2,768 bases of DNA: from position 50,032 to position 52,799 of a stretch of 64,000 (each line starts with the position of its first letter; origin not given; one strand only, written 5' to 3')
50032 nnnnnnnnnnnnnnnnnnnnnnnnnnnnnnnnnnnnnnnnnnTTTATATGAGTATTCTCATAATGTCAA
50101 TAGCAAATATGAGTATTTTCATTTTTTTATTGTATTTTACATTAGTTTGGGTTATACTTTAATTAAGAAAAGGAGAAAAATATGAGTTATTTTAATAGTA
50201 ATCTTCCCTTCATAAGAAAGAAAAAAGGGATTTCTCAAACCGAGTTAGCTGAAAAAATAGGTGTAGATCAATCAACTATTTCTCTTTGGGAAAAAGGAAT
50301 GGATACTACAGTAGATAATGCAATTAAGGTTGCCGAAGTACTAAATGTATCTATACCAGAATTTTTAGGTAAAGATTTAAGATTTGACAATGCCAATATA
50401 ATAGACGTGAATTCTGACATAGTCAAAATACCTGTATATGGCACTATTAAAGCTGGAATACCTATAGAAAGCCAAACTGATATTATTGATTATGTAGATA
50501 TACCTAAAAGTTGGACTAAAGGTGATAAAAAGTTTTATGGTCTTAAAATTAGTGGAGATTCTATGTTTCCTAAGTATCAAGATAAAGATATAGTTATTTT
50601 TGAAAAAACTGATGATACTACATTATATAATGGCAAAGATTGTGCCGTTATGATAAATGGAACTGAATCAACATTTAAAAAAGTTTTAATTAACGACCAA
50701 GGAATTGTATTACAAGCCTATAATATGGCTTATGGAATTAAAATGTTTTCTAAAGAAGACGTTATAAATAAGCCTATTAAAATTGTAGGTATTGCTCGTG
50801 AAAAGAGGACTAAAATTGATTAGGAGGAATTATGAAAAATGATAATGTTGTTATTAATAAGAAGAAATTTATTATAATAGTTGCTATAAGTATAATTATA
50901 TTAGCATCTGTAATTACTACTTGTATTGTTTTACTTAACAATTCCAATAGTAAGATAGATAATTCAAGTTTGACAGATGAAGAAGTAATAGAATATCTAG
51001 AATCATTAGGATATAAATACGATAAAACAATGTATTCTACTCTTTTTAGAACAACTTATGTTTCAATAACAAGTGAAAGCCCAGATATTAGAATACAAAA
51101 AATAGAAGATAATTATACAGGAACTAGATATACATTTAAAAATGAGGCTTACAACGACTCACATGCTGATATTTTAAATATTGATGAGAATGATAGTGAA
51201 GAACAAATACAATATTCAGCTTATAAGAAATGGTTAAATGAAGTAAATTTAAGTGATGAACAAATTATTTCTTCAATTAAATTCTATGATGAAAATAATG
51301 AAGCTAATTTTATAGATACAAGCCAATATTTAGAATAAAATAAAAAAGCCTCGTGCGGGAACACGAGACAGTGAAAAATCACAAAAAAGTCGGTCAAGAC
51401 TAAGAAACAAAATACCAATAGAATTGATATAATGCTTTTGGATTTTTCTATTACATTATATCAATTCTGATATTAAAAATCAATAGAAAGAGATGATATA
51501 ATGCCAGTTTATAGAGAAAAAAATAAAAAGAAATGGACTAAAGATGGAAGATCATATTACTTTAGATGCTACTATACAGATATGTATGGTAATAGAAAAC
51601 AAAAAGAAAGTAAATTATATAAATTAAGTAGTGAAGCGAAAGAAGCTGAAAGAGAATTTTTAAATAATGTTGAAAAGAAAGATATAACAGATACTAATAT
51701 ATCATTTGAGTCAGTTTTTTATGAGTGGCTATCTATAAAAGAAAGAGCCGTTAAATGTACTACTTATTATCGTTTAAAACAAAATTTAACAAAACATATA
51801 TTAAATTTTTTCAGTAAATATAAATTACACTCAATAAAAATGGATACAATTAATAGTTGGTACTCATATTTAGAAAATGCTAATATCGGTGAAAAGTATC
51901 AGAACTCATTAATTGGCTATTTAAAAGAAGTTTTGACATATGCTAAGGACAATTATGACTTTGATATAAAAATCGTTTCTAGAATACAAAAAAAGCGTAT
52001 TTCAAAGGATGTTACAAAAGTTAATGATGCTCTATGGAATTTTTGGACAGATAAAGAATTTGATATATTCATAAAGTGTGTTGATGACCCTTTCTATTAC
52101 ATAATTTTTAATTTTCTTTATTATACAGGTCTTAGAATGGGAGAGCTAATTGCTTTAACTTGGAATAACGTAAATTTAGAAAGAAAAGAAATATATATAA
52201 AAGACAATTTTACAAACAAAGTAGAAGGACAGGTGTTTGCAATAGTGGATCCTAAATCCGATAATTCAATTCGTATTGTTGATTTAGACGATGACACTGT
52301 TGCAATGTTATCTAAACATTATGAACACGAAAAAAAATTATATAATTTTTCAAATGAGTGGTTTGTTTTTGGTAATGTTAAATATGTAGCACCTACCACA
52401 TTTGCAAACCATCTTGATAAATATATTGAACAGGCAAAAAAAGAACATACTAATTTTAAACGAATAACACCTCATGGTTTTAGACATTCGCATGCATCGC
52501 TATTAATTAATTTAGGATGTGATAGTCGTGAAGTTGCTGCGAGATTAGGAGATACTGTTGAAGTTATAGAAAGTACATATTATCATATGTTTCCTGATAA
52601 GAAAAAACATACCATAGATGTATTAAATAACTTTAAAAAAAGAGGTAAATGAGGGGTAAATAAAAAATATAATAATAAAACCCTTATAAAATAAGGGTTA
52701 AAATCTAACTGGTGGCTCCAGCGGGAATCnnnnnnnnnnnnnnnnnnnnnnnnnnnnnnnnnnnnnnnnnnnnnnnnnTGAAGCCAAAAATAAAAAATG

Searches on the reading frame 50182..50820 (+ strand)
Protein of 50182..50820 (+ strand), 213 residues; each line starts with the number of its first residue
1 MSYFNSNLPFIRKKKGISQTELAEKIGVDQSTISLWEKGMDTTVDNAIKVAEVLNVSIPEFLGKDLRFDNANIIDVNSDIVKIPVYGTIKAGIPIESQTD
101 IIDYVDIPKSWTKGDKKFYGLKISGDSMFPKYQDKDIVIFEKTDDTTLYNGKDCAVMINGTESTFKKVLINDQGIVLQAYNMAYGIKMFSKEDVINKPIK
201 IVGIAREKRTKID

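Call 75: search_protein_families(library=pfam, proteins=[window:50182-50820:+], max_evalue=0.01)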
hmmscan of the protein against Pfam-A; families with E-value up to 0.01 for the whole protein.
window:50182-50820:+ (213 aa): 9 families
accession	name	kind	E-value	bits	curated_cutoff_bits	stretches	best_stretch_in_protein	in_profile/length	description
PF00717.28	Peptidase_S24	-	5e-22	78.2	23.3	1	84-204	1-114/116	Peptidase S24-like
PF01381.28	HTH_3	-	4.9e-17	62.1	23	1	11-61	4-55/55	Helix-turn-helix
PF12844.13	HTH_19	-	6.6e-08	32.8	30.2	1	7-59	3-56/64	Helix-turn-helix domain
PF13443.12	HTH_26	-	1.4e-05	25.7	22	1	11-62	5-58/63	Cro/C1-type HTH DNA-binding domain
PF07022.19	Phage_CI_repr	-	5.6e-05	23.8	22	1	16-64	11-60/65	Bacteriophage CI repressor helix-turn-helix domain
PF13560.12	HTH_31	-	0.00042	21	27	1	12-41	10-39/64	Helix-turn-helix domain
PF13412.12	HTH_24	-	0.0014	18.5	21.9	1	11-33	12-34/48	Winged helix-turn-helix DNA-binding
PF22495.2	HTH_92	-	0.0046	16.7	27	1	11-40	3-32/45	RsaL-like HTH domain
PF01047.28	MarR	-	0.0054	17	24.6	1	11-35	12-36/59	MarR family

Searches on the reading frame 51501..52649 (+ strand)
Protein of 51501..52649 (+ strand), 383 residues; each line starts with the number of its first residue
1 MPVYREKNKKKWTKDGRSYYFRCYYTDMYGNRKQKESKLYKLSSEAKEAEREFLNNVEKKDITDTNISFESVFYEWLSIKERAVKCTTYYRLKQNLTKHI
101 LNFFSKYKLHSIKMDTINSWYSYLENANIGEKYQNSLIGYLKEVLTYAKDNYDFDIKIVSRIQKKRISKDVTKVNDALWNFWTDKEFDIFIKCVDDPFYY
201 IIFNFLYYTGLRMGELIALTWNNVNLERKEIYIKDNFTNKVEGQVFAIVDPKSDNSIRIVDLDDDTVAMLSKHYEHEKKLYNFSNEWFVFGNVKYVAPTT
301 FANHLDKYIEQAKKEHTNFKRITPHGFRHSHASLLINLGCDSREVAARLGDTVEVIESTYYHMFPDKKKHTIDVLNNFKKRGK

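Call 75: search_protein_families(library=pfam, proteins=[window:51501-52649:+], max_evalue=0.01)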
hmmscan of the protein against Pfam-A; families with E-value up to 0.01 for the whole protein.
window:51501-52649:+ (383 aa): 3 families
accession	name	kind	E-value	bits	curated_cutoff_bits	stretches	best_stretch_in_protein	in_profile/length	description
PF00589.27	Phage_integrase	-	4.3e-19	69.4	27.1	1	200-362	25-167/172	Phage integrase family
PF14657.12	Arm-DNA-bind_4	-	1.2e-08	34.9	22.3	1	18-59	1-44/47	Arm DNA-binding domain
PF14659.12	Phage_int_SAM_3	-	4.1e-08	33.8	22.6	1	69-124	2-57/58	Phage integrase, N-terminal SAM-like domain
